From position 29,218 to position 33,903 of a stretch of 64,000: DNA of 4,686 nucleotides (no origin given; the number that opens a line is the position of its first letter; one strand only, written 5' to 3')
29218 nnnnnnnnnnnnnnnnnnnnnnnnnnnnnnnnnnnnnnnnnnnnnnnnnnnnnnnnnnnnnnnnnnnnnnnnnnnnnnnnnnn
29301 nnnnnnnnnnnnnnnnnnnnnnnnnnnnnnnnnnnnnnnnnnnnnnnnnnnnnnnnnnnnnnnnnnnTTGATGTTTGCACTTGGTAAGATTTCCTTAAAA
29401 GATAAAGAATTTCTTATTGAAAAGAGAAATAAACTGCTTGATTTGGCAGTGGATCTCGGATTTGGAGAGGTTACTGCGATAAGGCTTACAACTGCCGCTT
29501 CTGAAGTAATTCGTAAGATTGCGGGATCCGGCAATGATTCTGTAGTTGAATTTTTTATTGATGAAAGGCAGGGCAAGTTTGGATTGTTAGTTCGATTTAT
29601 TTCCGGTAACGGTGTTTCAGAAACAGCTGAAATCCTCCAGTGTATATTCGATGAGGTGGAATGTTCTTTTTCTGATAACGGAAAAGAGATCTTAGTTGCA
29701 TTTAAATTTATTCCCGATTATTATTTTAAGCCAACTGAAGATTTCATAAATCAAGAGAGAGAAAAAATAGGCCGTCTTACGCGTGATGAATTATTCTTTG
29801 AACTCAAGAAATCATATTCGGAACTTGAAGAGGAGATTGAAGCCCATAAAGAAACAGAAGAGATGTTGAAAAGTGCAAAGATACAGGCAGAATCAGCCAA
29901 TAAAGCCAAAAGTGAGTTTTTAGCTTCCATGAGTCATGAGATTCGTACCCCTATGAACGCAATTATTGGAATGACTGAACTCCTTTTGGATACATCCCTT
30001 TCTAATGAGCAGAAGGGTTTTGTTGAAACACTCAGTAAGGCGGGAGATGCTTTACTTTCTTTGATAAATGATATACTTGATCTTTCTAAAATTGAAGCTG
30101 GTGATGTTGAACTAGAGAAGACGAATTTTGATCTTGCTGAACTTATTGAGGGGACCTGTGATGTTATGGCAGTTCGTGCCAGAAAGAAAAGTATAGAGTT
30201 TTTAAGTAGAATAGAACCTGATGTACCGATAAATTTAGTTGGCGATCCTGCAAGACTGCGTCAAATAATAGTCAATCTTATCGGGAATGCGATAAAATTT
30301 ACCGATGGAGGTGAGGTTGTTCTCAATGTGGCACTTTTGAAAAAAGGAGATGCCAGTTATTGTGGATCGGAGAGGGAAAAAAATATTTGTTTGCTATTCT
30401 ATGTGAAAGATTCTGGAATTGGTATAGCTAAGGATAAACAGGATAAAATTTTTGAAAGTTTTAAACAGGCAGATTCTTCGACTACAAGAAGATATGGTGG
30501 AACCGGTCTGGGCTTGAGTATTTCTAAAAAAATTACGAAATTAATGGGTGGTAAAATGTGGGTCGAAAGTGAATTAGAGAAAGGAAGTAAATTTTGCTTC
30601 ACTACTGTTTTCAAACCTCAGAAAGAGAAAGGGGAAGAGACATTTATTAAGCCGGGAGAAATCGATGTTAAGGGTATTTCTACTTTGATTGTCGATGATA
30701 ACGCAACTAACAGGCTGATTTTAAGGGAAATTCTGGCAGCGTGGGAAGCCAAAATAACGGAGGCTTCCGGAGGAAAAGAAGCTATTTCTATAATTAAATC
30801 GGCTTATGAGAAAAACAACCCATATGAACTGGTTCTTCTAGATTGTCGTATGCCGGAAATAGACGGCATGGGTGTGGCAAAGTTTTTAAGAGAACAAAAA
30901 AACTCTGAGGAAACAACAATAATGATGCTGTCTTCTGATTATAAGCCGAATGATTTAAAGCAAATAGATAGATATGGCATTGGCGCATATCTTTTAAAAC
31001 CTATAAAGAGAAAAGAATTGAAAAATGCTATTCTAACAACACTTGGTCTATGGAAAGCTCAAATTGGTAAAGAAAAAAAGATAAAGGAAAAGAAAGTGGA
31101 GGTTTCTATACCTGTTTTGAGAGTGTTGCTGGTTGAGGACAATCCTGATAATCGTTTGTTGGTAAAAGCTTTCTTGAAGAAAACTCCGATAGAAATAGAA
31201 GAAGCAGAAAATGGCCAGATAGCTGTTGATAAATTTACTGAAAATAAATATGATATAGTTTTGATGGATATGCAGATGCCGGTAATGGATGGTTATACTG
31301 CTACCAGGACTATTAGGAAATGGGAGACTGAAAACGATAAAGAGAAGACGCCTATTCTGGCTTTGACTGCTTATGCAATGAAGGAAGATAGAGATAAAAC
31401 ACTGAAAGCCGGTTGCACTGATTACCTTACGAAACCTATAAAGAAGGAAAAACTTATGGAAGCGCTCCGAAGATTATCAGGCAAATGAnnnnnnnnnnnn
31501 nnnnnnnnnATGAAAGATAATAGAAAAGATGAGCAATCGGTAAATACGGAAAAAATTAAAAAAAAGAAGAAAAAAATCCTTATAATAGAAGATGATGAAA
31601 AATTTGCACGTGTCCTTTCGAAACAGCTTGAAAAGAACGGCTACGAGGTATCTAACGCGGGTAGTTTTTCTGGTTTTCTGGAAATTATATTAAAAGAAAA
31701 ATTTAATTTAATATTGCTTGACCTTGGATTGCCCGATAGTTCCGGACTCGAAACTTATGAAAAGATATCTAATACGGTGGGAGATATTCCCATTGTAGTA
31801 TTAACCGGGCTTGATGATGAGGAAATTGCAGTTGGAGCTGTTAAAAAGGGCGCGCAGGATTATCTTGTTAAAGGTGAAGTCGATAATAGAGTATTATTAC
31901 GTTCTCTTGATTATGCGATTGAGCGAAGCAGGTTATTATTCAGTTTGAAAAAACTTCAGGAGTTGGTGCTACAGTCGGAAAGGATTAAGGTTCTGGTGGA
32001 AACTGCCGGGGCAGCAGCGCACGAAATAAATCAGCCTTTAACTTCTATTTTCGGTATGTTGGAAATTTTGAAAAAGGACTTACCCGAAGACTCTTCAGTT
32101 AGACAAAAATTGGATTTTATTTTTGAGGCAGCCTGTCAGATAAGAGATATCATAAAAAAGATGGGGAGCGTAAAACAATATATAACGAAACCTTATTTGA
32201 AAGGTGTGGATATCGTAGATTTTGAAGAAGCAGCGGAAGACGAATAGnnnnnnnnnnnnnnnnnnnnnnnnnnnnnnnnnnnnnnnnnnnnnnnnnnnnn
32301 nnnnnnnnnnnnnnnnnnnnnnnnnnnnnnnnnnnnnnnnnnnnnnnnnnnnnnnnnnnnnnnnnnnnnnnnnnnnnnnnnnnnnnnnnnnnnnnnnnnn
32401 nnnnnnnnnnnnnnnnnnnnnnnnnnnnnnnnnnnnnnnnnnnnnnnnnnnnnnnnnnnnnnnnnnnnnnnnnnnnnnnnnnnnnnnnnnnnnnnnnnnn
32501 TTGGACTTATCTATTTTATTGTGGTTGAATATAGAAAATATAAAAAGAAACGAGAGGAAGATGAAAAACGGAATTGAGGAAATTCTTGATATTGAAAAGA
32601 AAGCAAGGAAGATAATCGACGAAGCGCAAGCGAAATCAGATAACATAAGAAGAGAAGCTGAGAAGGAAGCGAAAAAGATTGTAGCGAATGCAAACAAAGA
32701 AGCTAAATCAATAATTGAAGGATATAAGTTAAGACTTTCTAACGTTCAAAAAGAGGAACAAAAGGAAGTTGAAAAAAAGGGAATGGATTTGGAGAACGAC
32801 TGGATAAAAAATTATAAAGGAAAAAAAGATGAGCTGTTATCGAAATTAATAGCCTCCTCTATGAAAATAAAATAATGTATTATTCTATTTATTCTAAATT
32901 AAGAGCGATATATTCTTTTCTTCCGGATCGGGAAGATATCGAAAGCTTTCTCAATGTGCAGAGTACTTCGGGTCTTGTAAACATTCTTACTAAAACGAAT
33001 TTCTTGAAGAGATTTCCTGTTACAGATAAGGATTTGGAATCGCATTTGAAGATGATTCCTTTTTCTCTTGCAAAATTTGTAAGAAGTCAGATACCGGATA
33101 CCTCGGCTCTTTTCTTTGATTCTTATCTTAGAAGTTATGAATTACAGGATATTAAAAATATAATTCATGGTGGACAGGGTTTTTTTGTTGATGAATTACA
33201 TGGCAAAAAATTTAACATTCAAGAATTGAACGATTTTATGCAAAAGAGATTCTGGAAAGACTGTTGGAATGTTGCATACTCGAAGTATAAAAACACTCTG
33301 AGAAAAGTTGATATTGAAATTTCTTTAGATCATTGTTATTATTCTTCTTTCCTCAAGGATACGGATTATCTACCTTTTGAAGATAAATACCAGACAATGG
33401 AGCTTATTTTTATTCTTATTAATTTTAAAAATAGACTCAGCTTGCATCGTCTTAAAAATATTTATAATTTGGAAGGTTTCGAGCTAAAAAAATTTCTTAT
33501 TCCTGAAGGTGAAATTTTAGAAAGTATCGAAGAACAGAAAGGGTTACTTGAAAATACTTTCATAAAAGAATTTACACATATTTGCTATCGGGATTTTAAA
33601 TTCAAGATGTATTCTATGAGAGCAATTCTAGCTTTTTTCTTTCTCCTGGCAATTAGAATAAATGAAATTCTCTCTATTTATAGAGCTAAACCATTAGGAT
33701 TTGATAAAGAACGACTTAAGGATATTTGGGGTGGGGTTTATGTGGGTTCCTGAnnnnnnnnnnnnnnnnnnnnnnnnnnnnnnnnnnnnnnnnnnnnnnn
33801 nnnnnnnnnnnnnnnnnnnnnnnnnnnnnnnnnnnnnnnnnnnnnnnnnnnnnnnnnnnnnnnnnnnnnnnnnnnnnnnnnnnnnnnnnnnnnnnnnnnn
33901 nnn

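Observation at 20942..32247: Two-tier stressosome-type signalling locus that ends in a phosphorelay rather than a sigma factor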

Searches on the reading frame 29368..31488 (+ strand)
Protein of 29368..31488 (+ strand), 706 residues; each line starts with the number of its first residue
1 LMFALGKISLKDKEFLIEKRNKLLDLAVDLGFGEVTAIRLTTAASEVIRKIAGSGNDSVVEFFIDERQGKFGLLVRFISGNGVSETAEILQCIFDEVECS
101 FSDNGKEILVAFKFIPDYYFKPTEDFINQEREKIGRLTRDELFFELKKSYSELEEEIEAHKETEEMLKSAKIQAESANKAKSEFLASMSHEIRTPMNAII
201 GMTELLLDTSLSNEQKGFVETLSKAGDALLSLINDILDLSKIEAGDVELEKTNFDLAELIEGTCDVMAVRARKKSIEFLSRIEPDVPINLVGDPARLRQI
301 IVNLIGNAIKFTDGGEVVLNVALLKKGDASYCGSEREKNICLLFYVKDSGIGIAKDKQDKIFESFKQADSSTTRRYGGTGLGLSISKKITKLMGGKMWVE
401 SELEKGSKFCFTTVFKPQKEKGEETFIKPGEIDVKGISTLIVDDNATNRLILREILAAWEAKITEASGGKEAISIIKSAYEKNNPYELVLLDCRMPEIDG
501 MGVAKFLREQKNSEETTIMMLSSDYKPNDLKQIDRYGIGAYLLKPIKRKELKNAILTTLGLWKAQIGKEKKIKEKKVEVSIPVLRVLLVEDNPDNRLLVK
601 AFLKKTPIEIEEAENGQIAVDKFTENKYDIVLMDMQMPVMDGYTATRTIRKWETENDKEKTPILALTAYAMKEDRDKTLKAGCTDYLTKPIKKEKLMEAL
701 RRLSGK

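Call 4: search_protein_families(library=pfam, proteins=[window:29368-31488:+], max_evalue=0.01)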
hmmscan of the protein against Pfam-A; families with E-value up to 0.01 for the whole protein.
window:29368-31488:+ (706 aa): 4 families
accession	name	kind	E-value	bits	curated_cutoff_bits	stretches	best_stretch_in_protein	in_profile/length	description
PF00072.30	Response_reg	-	9.4e-51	171.1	30.2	2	586-701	1-111/111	Response regulator receiver domain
PF02518.31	HATPase_c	-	6.2e-27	94.7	26.4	1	292-412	1-106/111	Histidine kinase-, DNA gyrase B-, and HSP90-like ATPase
PF00512.31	HisKA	-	1.9e-22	79.5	26.9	1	180-245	1-66/66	His Kinase A (phospho-acceptor) domain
PF23198.2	PDE8A_N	-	5.2e-08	33.4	29.6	1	582-681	8-109/147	PDE8A-like, N-terminal domain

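Call 16: find_encoding_contigs(protein=window:29368-31488:+, flank=10000, max_places=6)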
Protein window:29368-31488:+ (706 aa): no gene with exactly this product is on record in the collection.
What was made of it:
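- Tried and rejected: An exact look-up of the kinase in the contig index found nothing (call 16).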

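Call 30: search_protein_families(library=pfam, alignment_id=A2, max_evalue=0.001)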
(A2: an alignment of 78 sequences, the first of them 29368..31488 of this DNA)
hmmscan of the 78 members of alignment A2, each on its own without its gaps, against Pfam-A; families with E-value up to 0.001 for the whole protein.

A. member 1, window:29368-31488:+ (706 aa): 4 families
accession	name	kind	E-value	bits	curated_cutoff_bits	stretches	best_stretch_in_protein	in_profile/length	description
PF00072.30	Response_reg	-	9.4e-51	171.1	30.2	2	586-701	1-111/111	Response regulator receiver domain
PF02518.31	HATPase_c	-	6.2e-27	94.7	26.4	1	292-412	1-106/111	Histidine kinase-, DNA gyrase B-, and HSP90-like ATPase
PF00512.31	HisKA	-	1.9e-22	79.5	26.9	1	180-245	1-66/66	His Kinase A (phospho-acceptor) domain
PF23198.2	PDE8A_N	-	5.2e-08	33.4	29.6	0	582-681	8-109/147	PDE8A-like, N-terminal domain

B. families by the number of members that match (of 78 scanned): 28 families (the first 25 are shown)
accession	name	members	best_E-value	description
PF00512.31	HisKA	66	3e-24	His Kinase A (phospho-acceptor) domain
PF02518.31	HATPase_c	64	4.3e-34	Histidine kinase-, DNA gyrase B-, and HSP90-like ATPase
PF00072.30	Response_reg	29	4.6e-57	Response regulator receiver domain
PF01627.28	Hpt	14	1.2e-12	Hpt domain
PF13426.13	PAS_9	11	2.3e-48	PAS domain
PF08448.16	PAS_4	10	3.3e-35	PAS fold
PF13581.12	HATPase_c_2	9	1.5e-22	Histidine kinase-like ATPase domain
PF00989.32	PAS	8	2e-36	PAS fold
PF14501.12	HATPase_c_5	8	2.7e-08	GHKL domain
PF07228.17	SpoIIE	6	2.9e-48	Stage II sporulation protein E (SpoIIE)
PF08447.18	PAS_3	6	1.9e-34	PAS fold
PF13188.13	PAS_8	6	1.8e-26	PAS domain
PF13589.12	HATPase_c_3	6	1.1e-06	Histidine kinase-, DNA gyrase B-, and HSP90-like ATPase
PF23198.2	PDE8A_N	5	5.2e-08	PDE8A-like, N-terminal domain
PF00990.26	GGDEF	4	1.8e-51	Diguanylate cyclase, GGDEF domain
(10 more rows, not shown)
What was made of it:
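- Others are PP2C, GGDEF or cyclase proteins (call 30).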

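Call 68: search_protein_families(library=ncbifam, proteins=[window:29368-31488:+], max_evalue=0.01)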
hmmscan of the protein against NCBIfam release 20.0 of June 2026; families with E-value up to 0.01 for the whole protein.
window:29368-31488:+ (706 aa): 157 families (the best 25 are shown)
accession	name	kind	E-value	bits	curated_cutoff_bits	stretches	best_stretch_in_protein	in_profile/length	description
NF008318.0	PRK11107.1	equivalog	7.7e-135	451.1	890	3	147-420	259-523/920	two-component sensor histidine kinase BarA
TIGR02956.1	TMAO_torS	equivalog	1.9e-132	443.4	676.5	2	144-559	434-820/967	TMAO reductase system sensor histidine kinase/response regulator TorS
NF011874.0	PRK15347.1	equivalog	1e-115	387.8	852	3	141-413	361-612/921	two component system sensor kinase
NF041947.1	LuxQ_Vibrio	equivalog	2.8e-112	376.2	1200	2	160-556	451-836/843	quorum-sensing autoinducer 2 sensor kinase/phosphatase LuxQ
NF045901.1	HisKinLetSLeg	equivalog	1.9e-106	357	1650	3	151-411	263-514/906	two-component system sensor histidine kinase LetS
NF008302.0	PRK11091.1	equivalog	2.1e-99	333.8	838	2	169-571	271-652/779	aerobic respiration two-component sensor histidine kinase ArcB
NF008099.0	PRK10841.1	equivalog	5.7e-86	289.1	920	3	161-411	450-686/949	two-component system sensor histidine kinase RcsC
NF038297.2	hybrid_HK_HrmK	equivalog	6.5e-84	282.7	725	2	156-554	210-603/607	hybrid histidine kinase/response regulator HrmK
NF008543.0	PRK11466.1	equivalog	1.7e-75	254.5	982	2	168-559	431-798/914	TMAO reductase system sensor histidine kinase/response regulator TorS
NF007420.1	PRK09959.1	equivalog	3.1e-68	230.4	1995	2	165-553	696-1068/1197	acid-sensing system histidine kinase EvgS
NF047465.1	hybrid_HK_LvrA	exception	1.4e-60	205.3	1200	3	166-409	187-416/819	hybrid histidine kinase/response regulator LvrA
NF041832.1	near_NosP_CTERM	subfamily_domain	6.6e-59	199.8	400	2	175-557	1-368/370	NahK/ErcS family hybrid sensor histidine kinase/response regulator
NF046044.1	PnpS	equivalog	4e-57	194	400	1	176-412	165-388/390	two-component system histidine kinase PnpS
NF041880.1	EPS_EpsF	equivalog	7.2e-55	186.4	900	3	175-414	268-490/492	response regulator EpsF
NF047874.1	MASE3_PAS_HK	subfamily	1.4e-46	159.6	560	1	127-415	344-625/655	MASE3 domain-containing sensor histidine kinase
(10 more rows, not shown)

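Call 73: predict_structure(alignment_id=A2)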
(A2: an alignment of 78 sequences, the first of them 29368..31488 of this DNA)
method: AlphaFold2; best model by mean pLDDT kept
length: 706 residues; sequences in the alignment: 78
mean_pLDDT: 91.5   pTM: 0.74
mean pLDDT of the five models: 91.5, 90.6, 90.1, 89.8, 89.0
residues with pLDDT >= 90: 531; 70-90: 142; 50-70: 21; < 50: 12
segments of 3 or more residues with pLDDT < 50: 568-577
pLDDT, mean of each block of 10 residues (from residue 1): 94 87 96 97 94 84 97 96 91 97 95 97 97 93 92 96 97 91 84 85 90 89 85 87 90 95 92 95 94 96 97 97 94 87 98 96 83 78 95 97 98 92 52 84 97 94 98 98 97 97 98 95 91 95 93 92 59 50 95 91 93 98 98 96 98 98 92 89 95 92 86
secondary structure, 60 per line:
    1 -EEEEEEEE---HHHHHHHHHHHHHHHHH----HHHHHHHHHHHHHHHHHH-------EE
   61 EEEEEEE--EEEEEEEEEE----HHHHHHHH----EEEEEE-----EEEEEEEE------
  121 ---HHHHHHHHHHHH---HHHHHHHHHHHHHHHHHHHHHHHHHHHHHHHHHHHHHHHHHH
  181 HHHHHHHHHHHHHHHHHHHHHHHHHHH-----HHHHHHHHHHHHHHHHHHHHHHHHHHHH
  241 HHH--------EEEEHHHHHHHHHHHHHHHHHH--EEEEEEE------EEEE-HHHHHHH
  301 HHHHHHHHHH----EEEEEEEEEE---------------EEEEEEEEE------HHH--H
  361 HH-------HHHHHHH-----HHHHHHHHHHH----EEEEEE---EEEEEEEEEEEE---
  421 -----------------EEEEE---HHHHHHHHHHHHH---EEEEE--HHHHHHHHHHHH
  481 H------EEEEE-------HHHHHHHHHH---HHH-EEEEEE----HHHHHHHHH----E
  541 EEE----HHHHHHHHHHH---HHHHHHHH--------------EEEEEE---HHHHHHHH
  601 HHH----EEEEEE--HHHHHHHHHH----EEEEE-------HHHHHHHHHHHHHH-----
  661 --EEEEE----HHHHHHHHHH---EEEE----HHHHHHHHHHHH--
elements in order (helices of 4 or more, strands of 3 or more residues): E2-9 H13-29 H34-51 E59-67 E70-79 H84-91 E96-101 E107-114 H124-135 H139-207 H213-243 E252-255 H256-273 E276-282 E289-292 H294-310 E315-324 E340-348 H370-376 H382-392 E397-402 E406-417 E438-442 H446-458 E462-466 H469-481 E488-492 H500-509 E517-522 H527-535 E540-543 H548-558 H562-569 E584-589 H593-603 E608-613 H616-625 E630-634 H642-655 E663-667 H672-681 E685-688 H693-704
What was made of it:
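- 29368..31488 (+): D1-type hybrid histidine kinase (706 aa). Domain order:
- RsbT/RsbW-fold pseudokinase domain, aa 1-~120
- helical linker, aa 124-180
- HisKA, aa 180-245
- HATPase_c, aa 292-412
- REC, aa 438-558
- REC, aa 584-704. Full-length model, call 73.
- In the full-length model a continuous helix (aa 139-207) runs into the H-box (call 73). The kinase has no other sensor domain, so the N-domain is its only input (calls 4, 73).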

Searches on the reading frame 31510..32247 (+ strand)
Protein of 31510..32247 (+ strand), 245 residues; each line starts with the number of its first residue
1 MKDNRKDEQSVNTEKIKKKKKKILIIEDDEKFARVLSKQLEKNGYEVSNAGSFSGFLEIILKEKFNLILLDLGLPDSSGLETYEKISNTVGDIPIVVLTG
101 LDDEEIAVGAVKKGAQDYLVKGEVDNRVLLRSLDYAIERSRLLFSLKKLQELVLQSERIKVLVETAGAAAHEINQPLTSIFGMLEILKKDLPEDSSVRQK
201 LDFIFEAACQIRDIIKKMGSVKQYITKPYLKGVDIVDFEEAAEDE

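Call 5: search_protein_families(library=pfam, proteins=[window:31510-32247:+], max_evalue=0.01)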
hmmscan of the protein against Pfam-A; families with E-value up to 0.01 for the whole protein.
window:31510-32247:+ (245 aa): 2 families
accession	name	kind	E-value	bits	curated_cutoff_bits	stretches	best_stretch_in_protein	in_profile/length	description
PF00072.30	Response_reg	-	4.2e-23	82.1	30.2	1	23-124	1-102/111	Response regulator receiver domain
PF00512.31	HisKA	-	1.1e-09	38.6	26.9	1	166-218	6-57/66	His Kinase A (phospho-acceptor) domain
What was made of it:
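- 31510..32247 (+): REC-DHp protein (245 aa). It has a receiver domain and a HisKA helix pair with a His box (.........), but no catalytic domain. It is a likely His phosphotransfer step. Pfam, call 5.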

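Call 68: search_protein_families(library=ncbifam, proteins=[window:31510-32247:+], max_evalue=0.01)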
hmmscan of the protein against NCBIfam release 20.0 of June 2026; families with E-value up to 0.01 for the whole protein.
window:31510-32247:+ (245 aa): 111 families (the best 25 are shown)
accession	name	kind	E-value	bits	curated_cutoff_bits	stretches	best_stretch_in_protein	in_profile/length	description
NF047793.1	ResRegPgtA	equivalog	8.6e-19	67.6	650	1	18-157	3-141/414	two-component system response regulator PgtA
NF045505.1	RR_RssB_Pseudo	equivalog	2e-18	66.6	700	1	18-151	3-136/394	two-component system response regulator RssB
NF006900.1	PRK09390.1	equivalog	2.3e-18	66.5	255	1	19-151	3-134/203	response regulator FixJ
NF033791.1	ActR_PrrA_rreg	equivalog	1.1e-17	64.6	250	1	21-123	2-104/173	ActR/PrrA/RegA family redox response regulator transcription factor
NF051870.1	NAssimRespRegNtrX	equivalog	5.2e-17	61.9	600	1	21-158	2-140/452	nitrogen assimilation response regulator NtrX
NF007005.1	PRK09468.1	equivalog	5.7e-17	61.9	331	1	19-130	2-112/237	osmolarity response regulator transcription factor OmpR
TIGR02154.1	PhoB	equivalog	9.1e-17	61.1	296.2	1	20-134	2-117/226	phosphate regulon transcriptional regulator PhoB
NF047654.1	DiguCycDgcRLepto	equivalog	1.2e-16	60.5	500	1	20-130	2-114/295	diguanylate cyclase DgcR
NF007928.2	PRK10643.1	equivalog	3.1e-16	59.7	330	1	22-122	2-102/216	two-component system response regulator PmrA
NF053854.1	RespRegPhoBBctds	equivalog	8.5e-16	58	270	1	23-187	1-167/225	two-component system response regulator PhoB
NF007820.0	PRK10529.1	equivalog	1.5e-15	57.2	325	1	22-122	3-102/225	two-component system response regulator KdpE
NF040534.1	resp_reg_YycF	equivalog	1.5e-15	57.1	340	1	21-139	1-117/231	response regulator YycF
NF011695.0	PRK15115.1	equivalog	1.5e-15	56.9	763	1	16-170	2-155/445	two-component system response regulator GlrR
NF047466.1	hybrid_RR_LvrB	exception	1.6e-15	57.2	500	1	19-218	2-208/377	hybrid histidine kinase/response regulator LvrB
NF045717.1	DVU0259_DivK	exception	2.6e-15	56.6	160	1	20-109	2-93/117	DVU0259 family response regulator domain-containing protein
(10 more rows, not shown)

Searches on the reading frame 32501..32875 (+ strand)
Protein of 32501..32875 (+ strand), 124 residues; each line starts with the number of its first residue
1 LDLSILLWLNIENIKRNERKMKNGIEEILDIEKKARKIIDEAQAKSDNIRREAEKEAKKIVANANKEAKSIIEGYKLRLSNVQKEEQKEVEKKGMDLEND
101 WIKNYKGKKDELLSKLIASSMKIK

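Call 5: search_protein_families(library=pfam, proteins=[window:32501-32875:+], max_evalue=0.01)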
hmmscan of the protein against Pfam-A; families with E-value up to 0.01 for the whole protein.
window:32501-32875:+ (124 aa): 2 families
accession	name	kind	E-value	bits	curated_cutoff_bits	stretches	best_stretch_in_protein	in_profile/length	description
PF05103.18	DivIVA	-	0.00012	22.5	28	1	12-92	42-121/131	DivIVA protein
PF03179.20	V-ATPase_G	-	0.00016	22.6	28.6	1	22-124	3-105/105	Vacuolar (H+)-ATPase G subunit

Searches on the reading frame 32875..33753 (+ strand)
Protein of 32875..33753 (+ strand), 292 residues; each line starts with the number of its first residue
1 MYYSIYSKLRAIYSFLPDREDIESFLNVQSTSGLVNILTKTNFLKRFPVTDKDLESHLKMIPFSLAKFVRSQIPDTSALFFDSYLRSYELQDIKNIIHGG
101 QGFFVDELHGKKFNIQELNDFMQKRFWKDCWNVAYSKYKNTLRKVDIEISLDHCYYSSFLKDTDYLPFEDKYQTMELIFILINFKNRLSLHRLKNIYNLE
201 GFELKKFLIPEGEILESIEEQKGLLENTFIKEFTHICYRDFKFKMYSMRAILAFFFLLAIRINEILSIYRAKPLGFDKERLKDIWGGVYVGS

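Call 5: search_protein_families(library=pfam, proteins=[window:32875-33753:+], max_evalue=0.01)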
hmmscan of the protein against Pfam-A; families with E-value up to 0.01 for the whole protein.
window:32875-33753:+ (292 aa): 1 family
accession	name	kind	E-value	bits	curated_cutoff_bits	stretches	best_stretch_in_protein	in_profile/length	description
PF01992.21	vATP-synt_AC39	-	2.6e-14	53.8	29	1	7-214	3-236/339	ATP synthase (C/AC39) subunit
